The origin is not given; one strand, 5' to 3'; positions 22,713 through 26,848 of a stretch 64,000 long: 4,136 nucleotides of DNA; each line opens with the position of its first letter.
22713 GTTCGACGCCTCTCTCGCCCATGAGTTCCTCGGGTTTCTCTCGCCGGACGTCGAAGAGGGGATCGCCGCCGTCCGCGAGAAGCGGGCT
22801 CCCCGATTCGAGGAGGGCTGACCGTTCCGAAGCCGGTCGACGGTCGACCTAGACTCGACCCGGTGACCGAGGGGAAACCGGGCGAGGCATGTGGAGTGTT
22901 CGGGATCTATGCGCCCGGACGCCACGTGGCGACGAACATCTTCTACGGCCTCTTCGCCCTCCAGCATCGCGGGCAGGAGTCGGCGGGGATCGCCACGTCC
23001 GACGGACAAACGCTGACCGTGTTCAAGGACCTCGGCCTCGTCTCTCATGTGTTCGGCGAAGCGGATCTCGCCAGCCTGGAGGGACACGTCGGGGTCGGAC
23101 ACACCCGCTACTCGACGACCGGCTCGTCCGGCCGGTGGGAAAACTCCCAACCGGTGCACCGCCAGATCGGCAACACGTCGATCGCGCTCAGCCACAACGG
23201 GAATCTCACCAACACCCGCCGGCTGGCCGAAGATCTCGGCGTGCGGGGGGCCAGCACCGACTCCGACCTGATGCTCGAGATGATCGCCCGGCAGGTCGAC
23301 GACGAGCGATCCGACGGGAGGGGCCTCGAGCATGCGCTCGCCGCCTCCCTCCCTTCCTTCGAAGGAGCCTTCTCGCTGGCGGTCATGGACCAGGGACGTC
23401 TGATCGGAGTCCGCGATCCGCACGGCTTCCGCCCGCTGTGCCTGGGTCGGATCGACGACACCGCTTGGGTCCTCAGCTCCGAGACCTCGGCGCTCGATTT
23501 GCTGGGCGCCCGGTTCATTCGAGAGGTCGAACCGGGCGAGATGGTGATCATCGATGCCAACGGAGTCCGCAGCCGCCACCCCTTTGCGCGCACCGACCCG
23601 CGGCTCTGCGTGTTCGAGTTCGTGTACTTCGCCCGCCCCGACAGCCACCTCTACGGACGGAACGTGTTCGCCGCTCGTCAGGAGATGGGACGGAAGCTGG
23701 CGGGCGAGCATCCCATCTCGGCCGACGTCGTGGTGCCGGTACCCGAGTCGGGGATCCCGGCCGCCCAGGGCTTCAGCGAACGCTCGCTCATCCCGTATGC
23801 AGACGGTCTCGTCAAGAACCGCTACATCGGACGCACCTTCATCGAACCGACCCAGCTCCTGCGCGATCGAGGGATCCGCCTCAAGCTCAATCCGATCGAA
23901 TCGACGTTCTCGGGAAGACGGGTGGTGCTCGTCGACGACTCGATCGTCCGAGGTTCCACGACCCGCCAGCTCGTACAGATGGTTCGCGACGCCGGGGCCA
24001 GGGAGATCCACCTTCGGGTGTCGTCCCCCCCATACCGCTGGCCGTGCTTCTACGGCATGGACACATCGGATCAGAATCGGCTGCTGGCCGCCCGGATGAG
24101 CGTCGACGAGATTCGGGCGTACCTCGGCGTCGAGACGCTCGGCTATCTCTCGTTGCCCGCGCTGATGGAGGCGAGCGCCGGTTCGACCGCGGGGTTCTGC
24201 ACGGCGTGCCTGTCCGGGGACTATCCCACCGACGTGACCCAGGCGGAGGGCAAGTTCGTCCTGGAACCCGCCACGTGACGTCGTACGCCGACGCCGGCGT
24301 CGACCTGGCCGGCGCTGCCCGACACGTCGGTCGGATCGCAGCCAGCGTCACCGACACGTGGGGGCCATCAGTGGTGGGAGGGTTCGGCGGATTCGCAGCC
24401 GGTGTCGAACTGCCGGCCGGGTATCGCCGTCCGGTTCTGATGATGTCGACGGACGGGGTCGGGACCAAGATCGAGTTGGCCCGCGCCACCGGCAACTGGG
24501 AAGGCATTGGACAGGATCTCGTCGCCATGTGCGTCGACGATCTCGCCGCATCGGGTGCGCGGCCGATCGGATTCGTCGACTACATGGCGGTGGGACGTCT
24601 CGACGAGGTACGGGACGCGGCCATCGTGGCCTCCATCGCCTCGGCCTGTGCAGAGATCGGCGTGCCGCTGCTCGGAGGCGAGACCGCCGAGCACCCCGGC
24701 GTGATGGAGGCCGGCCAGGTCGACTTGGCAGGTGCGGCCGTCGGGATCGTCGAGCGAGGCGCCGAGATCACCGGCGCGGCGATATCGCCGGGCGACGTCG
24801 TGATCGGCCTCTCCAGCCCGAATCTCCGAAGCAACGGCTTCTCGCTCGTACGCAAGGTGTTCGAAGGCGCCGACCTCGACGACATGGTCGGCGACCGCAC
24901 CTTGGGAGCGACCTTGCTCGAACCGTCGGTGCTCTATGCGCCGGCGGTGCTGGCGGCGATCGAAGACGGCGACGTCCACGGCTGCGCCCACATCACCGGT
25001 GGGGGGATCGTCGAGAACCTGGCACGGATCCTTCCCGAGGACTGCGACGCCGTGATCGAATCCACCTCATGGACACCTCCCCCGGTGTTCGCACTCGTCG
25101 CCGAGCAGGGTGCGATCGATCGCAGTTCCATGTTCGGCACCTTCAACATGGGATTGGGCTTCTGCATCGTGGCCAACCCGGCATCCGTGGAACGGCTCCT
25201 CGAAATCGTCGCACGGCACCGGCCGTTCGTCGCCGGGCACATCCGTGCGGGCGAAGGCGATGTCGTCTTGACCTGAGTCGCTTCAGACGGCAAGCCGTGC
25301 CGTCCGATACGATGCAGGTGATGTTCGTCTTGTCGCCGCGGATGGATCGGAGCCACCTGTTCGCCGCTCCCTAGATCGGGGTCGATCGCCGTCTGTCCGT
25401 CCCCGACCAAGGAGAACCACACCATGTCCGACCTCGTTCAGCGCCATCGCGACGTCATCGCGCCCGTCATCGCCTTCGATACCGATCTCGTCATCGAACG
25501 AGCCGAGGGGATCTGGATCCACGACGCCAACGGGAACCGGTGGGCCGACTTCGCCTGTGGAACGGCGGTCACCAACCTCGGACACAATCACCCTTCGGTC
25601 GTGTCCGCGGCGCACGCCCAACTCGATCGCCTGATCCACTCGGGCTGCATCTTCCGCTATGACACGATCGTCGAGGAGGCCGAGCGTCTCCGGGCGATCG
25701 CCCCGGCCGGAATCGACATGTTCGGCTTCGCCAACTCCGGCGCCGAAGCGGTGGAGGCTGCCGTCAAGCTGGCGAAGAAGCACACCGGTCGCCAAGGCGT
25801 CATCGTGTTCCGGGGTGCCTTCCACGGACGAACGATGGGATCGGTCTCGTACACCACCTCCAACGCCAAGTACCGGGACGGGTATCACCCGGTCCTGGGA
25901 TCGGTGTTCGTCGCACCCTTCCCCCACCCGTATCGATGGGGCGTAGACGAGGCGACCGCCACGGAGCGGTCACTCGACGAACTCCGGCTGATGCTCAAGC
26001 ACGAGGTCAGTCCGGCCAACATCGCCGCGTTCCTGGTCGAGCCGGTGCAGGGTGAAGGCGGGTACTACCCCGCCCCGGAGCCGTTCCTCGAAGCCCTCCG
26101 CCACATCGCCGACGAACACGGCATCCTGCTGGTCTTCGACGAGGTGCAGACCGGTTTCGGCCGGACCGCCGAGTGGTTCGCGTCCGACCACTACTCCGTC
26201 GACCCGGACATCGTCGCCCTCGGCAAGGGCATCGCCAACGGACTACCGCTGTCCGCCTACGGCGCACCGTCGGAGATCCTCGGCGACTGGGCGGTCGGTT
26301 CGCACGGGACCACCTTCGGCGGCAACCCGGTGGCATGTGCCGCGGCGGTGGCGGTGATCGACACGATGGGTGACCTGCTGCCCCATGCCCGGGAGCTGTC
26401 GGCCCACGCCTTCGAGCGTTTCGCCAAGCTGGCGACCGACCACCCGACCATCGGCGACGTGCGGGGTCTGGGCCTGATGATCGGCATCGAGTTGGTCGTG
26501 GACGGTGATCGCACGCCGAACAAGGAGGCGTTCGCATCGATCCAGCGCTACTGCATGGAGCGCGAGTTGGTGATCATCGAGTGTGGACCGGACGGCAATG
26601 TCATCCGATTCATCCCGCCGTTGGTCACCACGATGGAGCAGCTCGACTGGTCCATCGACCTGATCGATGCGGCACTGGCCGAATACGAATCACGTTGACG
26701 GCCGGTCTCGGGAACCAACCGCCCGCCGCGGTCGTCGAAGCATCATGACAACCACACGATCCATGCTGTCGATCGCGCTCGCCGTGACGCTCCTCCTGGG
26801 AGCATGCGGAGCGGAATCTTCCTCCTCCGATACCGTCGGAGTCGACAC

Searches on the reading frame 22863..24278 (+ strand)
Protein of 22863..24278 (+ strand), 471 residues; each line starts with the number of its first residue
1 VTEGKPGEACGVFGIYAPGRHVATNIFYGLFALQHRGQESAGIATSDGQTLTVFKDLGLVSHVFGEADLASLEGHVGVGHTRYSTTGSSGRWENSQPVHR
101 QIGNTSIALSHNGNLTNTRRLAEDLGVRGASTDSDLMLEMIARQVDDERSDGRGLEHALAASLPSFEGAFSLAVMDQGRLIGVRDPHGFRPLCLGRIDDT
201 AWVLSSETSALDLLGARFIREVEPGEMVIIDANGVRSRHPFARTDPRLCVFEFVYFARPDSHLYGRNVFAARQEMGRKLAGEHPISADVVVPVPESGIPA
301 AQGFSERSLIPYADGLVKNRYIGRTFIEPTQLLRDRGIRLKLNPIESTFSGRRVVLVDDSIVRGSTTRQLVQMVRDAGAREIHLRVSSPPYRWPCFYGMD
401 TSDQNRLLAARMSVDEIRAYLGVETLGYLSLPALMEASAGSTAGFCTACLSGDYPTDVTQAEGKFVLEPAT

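Call 90: search_protein_families(library=pfam, proteins=[window:22863-24278:+], max_evalue=0.001)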
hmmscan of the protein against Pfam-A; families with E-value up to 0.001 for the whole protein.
window:22863-24278:+ (471 aa): 5 families
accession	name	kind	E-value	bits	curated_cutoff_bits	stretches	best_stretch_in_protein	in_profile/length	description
PF13522.11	GATase_6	-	2.7e-13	50.5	27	1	72-205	8-128/130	Glutamine amidotransferase domain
PF13537.11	GATase_7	-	5e-13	49.6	25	1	93-211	11-121/123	Glutamine amidotransferase domain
PF00156.33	Pribosyltran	-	7.1e-07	29.1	26.3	1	282-386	25-122/158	Phosphoribosyl transferase domain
PF00310.26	GATase_2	-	8e-06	25.3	19.9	0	173-233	334-397/420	Glutamine amidotransferases class-II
PF13230.11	GATase_4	-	2.1e-05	24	23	1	72-160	69-160/272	Glutamine amidotransferases class-II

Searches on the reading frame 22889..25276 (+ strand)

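Call 82: search_protein_families(library=pfam, proteins=[window:22889-25276:+], max_evalue=0.001)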
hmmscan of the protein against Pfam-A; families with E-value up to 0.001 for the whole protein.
window:22889-25276:+ (795 aa): 2 families
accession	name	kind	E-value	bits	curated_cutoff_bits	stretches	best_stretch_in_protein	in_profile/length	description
PF02769.27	AIRS_C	-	1.2e-26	94.2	23.1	1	634-791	2-151/156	AIR synthase related protein, C-terminal domain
PF00586.29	AIRS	-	1.5e-23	83.8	24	1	517-621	15-112/112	AIR synthase related protein, N-terminal domain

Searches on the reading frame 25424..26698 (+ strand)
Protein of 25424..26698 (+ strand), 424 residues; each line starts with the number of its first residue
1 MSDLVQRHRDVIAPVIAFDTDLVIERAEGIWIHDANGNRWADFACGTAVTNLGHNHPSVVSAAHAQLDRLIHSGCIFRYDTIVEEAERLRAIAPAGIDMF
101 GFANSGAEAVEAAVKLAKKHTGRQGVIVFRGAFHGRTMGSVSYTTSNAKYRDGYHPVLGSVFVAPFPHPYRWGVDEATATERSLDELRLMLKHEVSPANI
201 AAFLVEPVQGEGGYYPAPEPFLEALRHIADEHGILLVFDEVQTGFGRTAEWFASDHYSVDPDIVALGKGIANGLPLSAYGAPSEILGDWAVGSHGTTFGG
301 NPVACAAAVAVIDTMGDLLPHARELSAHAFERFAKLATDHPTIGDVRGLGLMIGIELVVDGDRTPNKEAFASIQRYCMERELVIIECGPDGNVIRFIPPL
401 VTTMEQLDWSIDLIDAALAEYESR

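Call 82: search_protein_families(library=pfam, proteins=[window:25424-26698:+], max_evalue=0.001)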
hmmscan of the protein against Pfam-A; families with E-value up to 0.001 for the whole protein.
window:25424-26698:+ (424 aa): 1 family
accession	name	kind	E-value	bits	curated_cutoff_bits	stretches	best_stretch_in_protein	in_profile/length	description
PF00202.27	Aminotran_3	-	9.7e-117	390.5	30.5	1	22-418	11-403/403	Aminotransferase class-III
